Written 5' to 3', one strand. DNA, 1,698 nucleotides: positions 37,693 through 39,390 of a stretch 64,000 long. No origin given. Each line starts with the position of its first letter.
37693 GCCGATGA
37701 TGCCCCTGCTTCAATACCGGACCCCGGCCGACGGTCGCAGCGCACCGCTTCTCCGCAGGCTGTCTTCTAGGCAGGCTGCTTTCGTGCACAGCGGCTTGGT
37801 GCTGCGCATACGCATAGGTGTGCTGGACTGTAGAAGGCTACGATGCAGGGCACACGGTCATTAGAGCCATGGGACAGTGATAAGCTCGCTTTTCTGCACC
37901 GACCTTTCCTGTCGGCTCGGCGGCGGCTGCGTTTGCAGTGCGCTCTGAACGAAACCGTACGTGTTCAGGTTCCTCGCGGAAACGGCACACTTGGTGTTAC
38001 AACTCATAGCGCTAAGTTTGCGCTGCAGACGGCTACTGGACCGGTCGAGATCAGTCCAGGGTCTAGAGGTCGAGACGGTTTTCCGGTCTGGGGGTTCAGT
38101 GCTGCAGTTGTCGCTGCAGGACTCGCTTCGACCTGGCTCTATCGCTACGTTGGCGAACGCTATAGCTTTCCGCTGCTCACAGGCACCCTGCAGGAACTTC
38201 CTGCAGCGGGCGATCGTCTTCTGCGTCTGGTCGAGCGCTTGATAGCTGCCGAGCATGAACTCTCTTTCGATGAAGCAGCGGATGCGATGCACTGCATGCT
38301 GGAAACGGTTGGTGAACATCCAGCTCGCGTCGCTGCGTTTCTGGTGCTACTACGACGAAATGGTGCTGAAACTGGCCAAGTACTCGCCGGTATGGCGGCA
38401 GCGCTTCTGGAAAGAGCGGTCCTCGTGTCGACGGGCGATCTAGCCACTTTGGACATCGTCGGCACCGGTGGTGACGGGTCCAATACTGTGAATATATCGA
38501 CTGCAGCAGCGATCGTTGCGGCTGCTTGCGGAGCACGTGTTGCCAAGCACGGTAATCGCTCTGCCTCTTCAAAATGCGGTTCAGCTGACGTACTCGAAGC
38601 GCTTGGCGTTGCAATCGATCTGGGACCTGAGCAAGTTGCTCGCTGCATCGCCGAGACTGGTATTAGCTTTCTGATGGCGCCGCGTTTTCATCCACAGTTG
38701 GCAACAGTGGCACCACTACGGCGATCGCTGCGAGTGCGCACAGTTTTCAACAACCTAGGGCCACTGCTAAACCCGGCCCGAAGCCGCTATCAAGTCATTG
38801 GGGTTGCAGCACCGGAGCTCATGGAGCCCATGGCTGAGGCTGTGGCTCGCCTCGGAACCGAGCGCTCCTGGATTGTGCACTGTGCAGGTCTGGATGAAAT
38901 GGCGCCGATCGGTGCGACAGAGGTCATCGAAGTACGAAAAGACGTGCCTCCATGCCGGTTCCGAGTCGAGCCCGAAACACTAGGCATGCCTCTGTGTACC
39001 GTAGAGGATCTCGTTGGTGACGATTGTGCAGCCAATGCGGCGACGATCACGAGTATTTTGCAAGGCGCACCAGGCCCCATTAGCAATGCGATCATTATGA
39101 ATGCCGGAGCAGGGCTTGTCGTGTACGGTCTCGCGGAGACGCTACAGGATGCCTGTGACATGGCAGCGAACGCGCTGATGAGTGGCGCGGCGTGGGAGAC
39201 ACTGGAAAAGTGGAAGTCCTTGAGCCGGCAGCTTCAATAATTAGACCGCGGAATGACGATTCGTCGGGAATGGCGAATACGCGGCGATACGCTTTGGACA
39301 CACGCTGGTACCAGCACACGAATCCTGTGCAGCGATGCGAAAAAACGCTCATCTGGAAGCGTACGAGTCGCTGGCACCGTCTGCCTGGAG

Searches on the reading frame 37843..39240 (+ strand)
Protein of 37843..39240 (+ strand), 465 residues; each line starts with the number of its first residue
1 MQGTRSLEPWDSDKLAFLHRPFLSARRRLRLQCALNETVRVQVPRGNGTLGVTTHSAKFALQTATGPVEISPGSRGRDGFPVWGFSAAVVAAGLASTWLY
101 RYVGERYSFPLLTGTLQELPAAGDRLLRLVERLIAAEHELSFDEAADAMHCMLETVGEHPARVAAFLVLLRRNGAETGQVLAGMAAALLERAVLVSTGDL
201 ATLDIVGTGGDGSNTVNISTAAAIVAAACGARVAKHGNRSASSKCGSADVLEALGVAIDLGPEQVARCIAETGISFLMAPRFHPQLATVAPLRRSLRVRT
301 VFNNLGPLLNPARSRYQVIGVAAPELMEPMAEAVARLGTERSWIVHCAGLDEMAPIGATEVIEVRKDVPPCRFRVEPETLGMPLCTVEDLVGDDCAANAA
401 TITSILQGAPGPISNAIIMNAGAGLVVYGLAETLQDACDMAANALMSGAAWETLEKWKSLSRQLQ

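Call 9: search_protein_families(library=pfam, max_evalue=1, proteins=[window:37843-39240:+])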
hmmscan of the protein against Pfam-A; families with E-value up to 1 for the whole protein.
window:37843-39240:+ (465 aa): 3 families
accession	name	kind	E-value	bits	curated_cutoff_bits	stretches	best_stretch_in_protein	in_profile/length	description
PF00591.27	Glycos_transf_3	-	3.6e-87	292.6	27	1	202-450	4-252/253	Glycosyl transferase family, a/b domain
PF02885.22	Glycos_trans_3N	-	1.7e-07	31.3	26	1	129-192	3-63/63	Glycosyl transferase family, helical bundle domain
PF16552.11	OAM_alpha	-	0.019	15.3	29.7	1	417-456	74-113/115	D-ornithine 4,5-aminomutase alpha-subunit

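Call 11: find_encoding_contigs(protein=window:37843-39240:+, flank=10000, max_places=10)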
Protein window:37843-39240:+ (465 aa): no gene with exactly this product is on record in the collection.

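Call 12: find_homologous_proteins(query=window:37843-39240:+, max_evalue=1e-30)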
Query window:37843-39240:+ (465 aa): 7876 proteins with E <= 1e-30 among 8000 candidates; the best 120 are listed.
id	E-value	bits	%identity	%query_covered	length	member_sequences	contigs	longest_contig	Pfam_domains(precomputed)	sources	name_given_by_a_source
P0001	0.0e+0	1015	99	100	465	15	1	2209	PF00591.28,PF02885.23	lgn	-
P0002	2.7e-189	648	68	100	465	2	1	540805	PF00591.28,PF02885.23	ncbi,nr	ncbi:hypothetical protein CCYA_CCYA12G3361 [Cyanidiococcus yangmingshanensis]|nr:hypothetical protei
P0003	3.9e-162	559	84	67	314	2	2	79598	PF00591.28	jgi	jgi:anthranilate phosphoribosyltransferase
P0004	1.1e-115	406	62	73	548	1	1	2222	PF00591.28,PF02885.23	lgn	-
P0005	2.9e-97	345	52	72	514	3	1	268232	PF00591.28,PF02885.23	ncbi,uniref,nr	ncbi:hypothetical protein GpartN1_g2508.t1 [Galdieria partita]|uniref:anthranilate phosphoribosyltra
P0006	6.5e-96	340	51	73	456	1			PF00591.28,PF02885.23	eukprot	eukprot:TRINITY_DN18384_c0_g1_i1.p1 TRINITY_DN18384_c0_g1~~TRINITY_DN18384_c0_g1_i1.p1 ORF type:comp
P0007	3.7e-95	338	51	73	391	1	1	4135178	PF00591.28,PF02885.23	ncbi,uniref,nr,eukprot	ncbi:LOW QUALITY PROTEIN: anthranilate phosphoribosyltransferase, chloroplastic [Selaginella moellen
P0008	8.2e-95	337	51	73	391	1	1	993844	PF00591.28,PF02885.23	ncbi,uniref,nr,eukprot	ncbi:anthranilate phosphoribosyltransferase, chloroplastic [Selaginella moellendorffii]|uniref:anthr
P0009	1.4e-92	329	50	73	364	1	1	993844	PF00591.28,PF02885.23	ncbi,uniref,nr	ncbi:hypothetical protein SELMODRAFT_425447 [Selaginella moellendorffii]|uniref:anthranilate phospho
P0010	2.5e-92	329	49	72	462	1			PF00591.28,PF02885.23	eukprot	eukprot:jgi/Galph1/5485/GphlegSOOS_G4186.1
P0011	6.0e-92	327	49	80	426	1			PF00591.28,PF02885.23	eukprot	eukprot:tig00021589_g22715.t1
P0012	6.5e-92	327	47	75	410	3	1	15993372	PF00591.28,PF02885.23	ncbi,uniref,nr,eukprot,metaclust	ncbi:anthranilate phosphoribosyltransferase, chloroplastic [Physcomitrium patens]|uniref:anthranilat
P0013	8.3e-92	327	51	70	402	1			PF00591.28,PF02885.23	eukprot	eukprot:SM000029S10478 [mRNA] locus=s29:338512:341300:- [translate_table: standard]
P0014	1.6e-91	326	51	66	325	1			PF00591.28,PF02885.23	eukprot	eukprot:TRINITY_DN2410_c0_g1_i1.p1 TRINITY_DN2410_c0_g1~~TRINITY_DN2410_c0_g1_i1.p1 ORF type:complet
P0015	3.6e-91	325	49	72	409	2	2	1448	PF00591.28,PF02885.23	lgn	-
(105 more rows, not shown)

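Call 14: find_encoding_contigs(protein=P0003, flank=10000, max_places=6)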
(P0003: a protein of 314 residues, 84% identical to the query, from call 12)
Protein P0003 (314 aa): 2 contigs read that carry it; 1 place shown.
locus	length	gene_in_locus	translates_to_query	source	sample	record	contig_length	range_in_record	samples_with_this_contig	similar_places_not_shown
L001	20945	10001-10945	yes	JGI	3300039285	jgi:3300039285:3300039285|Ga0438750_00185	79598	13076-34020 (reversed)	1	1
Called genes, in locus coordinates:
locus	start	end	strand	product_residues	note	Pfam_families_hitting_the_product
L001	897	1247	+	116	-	-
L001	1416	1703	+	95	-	-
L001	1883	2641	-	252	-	PF01105:EMP24_GP25L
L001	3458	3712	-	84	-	-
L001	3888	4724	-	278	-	PF01981:PTH2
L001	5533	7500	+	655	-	PF01321:Creatinase_N, PF16189:Creatinase_N_2, PF00557:Peptidase_M24, PF16188:Peptidase_M24_C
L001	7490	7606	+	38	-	-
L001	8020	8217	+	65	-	-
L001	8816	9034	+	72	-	-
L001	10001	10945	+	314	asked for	PF00591:Glycos_transf_3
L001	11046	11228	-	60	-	-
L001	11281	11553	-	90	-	PF05676:NDUF_B7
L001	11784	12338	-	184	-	-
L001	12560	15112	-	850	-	PF25773:TPR_ANAPC2, PF08672:ANAPC2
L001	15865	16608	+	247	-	PF12697:Abhydrolase_6 (weak), PF00561:Abhydrolase_1, PF02129:Peptidase_S15 (faint), PF12146:Hydrolase_4 (faint)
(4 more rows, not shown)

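Call 15: find_encoding_contigs(protein=P0001, flank=10000, max_places=10)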
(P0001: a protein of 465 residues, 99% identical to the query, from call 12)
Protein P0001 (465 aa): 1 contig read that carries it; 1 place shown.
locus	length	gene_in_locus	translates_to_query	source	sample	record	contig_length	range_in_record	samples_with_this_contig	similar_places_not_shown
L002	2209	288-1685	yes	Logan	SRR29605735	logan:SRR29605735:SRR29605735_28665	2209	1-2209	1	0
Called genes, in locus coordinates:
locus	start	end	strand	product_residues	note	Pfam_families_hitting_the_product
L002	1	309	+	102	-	?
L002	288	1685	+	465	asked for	PF02885:Glycos_trans_3N, PF00591:Glycos_transf_3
